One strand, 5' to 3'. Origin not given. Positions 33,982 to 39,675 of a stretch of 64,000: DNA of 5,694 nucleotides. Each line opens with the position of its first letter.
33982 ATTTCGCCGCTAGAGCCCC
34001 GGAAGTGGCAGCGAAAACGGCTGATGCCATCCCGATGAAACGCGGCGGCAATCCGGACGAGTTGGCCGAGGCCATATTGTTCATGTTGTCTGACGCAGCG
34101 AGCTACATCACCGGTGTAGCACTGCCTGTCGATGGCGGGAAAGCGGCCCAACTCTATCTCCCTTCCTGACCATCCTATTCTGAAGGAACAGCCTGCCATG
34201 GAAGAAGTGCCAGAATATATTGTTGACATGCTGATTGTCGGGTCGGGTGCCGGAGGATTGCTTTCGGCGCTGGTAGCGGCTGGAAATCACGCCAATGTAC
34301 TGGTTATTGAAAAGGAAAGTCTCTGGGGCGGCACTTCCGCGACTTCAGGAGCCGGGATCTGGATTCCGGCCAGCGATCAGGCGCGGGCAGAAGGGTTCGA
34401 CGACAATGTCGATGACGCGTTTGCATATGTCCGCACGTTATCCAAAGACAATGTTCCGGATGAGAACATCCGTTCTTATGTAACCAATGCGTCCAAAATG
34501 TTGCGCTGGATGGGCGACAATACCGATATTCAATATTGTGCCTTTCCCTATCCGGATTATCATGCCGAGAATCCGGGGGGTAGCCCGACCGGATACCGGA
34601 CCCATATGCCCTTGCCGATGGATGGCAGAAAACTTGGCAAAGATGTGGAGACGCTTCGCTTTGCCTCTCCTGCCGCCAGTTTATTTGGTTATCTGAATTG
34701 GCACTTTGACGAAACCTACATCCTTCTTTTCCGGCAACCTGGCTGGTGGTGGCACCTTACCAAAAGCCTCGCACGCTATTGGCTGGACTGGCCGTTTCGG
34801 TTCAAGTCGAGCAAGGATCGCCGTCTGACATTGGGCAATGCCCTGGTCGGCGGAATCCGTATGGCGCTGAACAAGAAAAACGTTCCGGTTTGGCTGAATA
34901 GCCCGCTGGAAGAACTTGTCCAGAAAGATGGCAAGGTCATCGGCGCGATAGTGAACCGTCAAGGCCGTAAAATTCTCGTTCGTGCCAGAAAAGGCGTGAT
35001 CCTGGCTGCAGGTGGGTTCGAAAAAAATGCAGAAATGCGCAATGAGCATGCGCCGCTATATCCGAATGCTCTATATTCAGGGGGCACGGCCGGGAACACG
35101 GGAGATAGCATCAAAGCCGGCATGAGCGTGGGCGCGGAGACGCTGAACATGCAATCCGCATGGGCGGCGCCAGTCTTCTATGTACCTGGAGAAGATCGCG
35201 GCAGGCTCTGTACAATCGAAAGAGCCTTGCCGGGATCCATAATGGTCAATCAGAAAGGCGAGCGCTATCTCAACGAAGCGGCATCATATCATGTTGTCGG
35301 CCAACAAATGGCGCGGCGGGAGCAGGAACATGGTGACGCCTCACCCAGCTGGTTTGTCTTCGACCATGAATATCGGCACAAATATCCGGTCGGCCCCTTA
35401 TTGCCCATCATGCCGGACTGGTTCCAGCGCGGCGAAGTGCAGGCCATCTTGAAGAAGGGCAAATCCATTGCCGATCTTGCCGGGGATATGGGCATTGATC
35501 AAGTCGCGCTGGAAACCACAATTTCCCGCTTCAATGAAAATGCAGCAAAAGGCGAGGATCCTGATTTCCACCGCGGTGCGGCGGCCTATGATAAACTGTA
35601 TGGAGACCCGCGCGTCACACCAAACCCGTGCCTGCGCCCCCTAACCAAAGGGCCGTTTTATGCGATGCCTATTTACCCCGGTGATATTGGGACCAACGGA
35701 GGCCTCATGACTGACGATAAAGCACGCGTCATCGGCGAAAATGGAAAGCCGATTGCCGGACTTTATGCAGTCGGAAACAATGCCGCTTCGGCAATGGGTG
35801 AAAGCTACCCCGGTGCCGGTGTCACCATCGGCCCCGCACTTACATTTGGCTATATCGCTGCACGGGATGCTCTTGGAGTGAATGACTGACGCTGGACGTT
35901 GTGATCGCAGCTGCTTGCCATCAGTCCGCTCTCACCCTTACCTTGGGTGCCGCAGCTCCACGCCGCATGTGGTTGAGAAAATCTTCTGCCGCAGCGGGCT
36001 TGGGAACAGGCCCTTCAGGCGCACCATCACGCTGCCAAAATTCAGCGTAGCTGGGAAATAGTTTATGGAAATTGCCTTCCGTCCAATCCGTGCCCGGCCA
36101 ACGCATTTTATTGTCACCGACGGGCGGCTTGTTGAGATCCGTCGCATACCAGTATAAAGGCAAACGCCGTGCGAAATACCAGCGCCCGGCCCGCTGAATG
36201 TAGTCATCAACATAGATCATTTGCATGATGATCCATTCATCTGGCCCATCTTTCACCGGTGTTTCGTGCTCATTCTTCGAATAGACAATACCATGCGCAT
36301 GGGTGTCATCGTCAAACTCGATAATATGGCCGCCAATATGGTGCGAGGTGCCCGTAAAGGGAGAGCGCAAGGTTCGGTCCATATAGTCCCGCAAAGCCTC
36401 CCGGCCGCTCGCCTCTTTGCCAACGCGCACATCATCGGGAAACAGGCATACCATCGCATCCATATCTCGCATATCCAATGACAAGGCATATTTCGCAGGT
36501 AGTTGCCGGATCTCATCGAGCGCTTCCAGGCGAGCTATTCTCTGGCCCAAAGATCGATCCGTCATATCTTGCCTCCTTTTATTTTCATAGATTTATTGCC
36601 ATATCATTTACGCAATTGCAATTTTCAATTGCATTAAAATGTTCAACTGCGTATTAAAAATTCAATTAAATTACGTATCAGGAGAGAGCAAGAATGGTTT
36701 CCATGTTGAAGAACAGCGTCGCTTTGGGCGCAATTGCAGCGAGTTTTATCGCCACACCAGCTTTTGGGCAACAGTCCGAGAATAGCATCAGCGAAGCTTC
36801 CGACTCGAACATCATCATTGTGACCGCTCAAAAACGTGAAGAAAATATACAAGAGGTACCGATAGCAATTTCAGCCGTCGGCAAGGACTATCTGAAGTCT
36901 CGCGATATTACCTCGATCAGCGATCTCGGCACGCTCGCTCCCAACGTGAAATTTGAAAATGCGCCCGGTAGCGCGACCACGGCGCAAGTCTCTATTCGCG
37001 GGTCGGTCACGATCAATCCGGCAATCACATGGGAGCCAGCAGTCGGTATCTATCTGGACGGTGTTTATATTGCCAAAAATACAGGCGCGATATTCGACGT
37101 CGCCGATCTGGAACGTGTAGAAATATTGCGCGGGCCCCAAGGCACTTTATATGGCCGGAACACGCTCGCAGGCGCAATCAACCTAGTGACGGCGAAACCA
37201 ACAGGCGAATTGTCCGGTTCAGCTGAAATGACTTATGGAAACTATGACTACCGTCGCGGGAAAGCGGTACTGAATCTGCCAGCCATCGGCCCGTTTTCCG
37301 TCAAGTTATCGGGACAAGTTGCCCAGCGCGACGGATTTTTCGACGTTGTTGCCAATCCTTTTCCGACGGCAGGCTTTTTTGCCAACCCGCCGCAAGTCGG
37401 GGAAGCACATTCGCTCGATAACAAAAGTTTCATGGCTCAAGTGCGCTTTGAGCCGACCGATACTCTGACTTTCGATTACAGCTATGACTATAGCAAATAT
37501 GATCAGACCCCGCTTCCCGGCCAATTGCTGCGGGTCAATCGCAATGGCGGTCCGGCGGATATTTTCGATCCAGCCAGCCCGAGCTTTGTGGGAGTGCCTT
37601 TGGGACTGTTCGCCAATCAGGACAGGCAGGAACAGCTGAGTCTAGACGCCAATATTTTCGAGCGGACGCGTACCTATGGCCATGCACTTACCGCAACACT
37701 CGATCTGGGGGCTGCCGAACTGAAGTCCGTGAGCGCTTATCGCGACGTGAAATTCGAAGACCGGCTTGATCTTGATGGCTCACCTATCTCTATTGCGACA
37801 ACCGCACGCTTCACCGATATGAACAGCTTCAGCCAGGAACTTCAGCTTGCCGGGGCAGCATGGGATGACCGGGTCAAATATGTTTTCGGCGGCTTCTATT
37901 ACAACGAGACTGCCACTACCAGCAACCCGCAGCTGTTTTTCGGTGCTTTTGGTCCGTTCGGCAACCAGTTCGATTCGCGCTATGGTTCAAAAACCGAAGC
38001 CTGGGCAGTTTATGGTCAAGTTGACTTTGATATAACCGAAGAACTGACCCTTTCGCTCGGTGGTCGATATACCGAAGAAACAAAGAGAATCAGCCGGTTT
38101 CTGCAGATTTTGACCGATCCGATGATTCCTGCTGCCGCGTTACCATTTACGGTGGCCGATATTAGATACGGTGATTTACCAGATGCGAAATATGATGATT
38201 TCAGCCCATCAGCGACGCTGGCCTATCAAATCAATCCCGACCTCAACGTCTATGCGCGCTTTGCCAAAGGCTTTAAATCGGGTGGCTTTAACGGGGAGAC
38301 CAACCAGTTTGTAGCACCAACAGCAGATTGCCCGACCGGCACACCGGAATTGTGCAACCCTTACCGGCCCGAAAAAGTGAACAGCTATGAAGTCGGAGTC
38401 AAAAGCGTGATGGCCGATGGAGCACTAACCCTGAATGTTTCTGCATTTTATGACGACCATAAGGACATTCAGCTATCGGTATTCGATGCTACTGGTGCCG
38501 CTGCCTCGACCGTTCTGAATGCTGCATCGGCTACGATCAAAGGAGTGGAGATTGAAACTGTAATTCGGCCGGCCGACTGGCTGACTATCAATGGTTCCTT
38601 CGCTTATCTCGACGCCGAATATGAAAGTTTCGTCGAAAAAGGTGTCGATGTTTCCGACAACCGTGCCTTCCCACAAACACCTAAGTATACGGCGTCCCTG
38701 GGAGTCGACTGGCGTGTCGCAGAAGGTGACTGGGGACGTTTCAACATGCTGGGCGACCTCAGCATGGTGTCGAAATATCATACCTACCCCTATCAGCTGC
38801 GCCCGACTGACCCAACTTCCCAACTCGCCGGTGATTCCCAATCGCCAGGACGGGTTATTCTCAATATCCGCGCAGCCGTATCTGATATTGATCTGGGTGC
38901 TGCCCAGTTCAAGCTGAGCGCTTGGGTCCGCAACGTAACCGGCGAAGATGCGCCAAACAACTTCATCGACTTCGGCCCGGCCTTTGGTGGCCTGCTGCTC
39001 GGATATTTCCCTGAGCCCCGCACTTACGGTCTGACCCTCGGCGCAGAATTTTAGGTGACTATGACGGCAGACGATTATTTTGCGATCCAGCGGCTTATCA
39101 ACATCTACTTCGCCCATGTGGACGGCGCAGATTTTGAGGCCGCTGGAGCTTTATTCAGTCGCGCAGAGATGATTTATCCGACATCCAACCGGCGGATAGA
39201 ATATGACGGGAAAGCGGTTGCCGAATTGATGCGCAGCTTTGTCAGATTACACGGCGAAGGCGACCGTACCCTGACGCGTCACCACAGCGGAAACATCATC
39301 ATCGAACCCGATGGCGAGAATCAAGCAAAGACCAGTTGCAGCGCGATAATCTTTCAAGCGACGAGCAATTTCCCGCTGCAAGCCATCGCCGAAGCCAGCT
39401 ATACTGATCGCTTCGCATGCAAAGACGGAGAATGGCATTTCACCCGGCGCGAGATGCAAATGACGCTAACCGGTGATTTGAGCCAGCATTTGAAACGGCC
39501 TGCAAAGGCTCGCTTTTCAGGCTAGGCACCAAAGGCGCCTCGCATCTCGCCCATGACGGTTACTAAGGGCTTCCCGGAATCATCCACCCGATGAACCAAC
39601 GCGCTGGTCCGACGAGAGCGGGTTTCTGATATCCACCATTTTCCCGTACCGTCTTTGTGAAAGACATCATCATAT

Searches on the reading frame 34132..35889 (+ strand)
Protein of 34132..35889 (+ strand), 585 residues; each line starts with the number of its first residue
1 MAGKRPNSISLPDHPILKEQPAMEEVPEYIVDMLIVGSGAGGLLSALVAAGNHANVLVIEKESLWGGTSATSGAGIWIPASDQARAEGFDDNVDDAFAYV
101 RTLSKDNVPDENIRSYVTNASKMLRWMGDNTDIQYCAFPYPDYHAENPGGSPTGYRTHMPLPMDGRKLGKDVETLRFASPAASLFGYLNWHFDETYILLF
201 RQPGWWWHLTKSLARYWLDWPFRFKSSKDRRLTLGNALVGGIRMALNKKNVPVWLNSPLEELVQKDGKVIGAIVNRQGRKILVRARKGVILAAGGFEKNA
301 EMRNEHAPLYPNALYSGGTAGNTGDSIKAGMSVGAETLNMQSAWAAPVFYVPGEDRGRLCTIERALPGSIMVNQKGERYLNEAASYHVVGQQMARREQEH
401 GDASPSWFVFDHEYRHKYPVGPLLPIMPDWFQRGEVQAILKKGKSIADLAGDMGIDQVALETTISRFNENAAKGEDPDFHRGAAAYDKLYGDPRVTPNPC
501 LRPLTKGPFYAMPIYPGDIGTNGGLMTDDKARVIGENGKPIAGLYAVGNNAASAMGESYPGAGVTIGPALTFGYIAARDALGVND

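Call 23: search_protein_families(library=pfam, proteins=[window:34132-35889:+], max_evalue=0.00001)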
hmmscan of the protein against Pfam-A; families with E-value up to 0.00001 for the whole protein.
window:34132-35889:+ (585 aa): 3 families
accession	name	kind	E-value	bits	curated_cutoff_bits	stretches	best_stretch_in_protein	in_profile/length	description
PF00890.30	FAD_binding_2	-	1.9e-78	264.9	20.4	1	32-565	1-413/414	FAD binding domain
PF01266.30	DAO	-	1.9e-09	37.9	27.9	1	32-107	1-78/353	FAD dependent oxidoreductase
PF12831.13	FAD_oxidored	-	2.9e-06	27.3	27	0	32-78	1-46/416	FAD dependent oxidoreductase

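Call 74: search_protein_families(library=ncbifam, proteins=[window:34132-35889:+], max_evalue=1e-20)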
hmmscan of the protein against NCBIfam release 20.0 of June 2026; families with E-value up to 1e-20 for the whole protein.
window:34132-35889:+ (585 aa): 20 families
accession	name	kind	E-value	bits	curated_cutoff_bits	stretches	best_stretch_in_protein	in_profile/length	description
NF009478.0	PRK12844.1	equivalog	2.6e-154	514.6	789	1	30-583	8-551/559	3-ketosteroid-delta-1-dehydrogenase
NF005882.1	PRK07843.1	equivalog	3.2e-149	497.8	788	1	31-579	2-546/547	3-oxosteroid 1-dehydrogenase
NF004789.0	PRK06134.1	subfamily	1.9e-144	482.4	747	1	23-583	5-570/581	FAD-dependent oxidoreductase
NF009473.0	PRK12835.1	subfamily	4e-144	481.2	837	1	28-580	9-566/585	FAD-binding protein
NF009477.0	PRK12843.1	equivalog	1.2e-134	449.9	758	1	30-581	16-569/578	FAD-dependent oxidoreductase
NF009479.0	PRK12845.1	equivalog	1.5e-129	433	793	1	19-580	7-563/566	3-ketosteroid-delta-1-dehydrogenase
NF053677.1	Desat2ChcC2Cyan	equivalog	1.4e-109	367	900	1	31-580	1-551/558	4-oxocyclohex-2-ene-1-carboxylate 5-dehydrogenase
NF009476.0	PRK12839.1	equivalog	8.5e-108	361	940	1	29-581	7-565/572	FAD-dependent oxidoreductase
NF053676.1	4oxCHCAChcC1Cy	equivalog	1.6e-99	333.7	1000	2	231-579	182-525/528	4-oxocyclohexanecarboxylate 2-dehydrogenase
NF009474.0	PRK12837.1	equivalog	2e-99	333.7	675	2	227-581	164-509/513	FAD-binding protein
TIGR01813.1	flavo_cyto_c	subfamily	9.4e-58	196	285.45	1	232-577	126-443/444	flavocytochrome c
NF005510.0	PRK07121.1-3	subfamily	2.5e-55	188.2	481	1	262-580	207-486/492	FAD-binding protein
NF005511.0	PRK07121.1-4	equivalog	1.7e-51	175.3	466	1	268-560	250-520/553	FAD-binding protein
NF005509.0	PRK07121.1-2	subfamily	3.2e-51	174.5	630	1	260-580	227-521/527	FAD-binding protein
NF006130.0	PRK08274.1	equivalog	2.8e-43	148.4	369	1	235-580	131-458/467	FAD-dependent tricarballylate dehydrogenase TcuA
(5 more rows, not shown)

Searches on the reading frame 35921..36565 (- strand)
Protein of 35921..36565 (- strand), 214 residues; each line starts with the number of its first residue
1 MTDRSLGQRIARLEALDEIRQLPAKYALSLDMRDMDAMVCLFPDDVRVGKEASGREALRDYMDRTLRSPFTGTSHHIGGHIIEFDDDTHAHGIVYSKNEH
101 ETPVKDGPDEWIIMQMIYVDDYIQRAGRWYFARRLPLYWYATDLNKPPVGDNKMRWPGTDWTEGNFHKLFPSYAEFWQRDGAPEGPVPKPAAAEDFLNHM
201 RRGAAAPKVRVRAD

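Call 23: search_protein_families(library=pfam, proteins=[window:35921-36565:-], max_evalue=0.00001)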
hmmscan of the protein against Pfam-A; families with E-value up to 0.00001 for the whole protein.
window:35921-36565:- (214 aa): 1 family
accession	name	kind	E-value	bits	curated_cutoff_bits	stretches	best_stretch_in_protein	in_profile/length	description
PF13577.12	SnoaL_4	-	3e-19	69.7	24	1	12-134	2-125/126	SnoaL-like domain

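Call 74: search_protein_families(library=ncbifam, proteins=[window:35921-36565:-], max_evalue=1e-20)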
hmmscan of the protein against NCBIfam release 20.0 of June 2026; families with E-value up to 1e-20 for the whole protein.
window:35921-36565:- (214 aa): 0 families

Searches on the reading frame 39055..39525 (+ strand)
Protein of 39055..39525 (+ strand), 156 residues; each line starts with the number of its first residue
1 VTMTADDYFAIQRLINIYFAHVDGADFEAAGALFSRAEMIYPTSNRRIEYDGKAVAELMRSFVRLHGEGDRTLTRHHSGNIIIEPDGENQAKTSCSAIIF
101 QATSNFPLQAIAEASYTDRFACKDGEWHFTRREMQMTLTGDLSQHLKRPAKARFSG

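Call 89: search_protein_families(library=pfam, proteins=[window:39055-39525:+], max_evalue=0.001)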
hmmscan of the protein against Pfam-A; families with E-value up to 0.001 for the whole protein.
window:39055-39525:+ (156 aa): 1 family
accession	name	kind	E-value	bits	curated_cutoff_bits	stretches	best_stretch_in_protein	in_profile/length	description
PF13577.12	SnoaL_4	-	9.5e-15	55.2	24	1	5-132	3-125/126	SnoaL-like domain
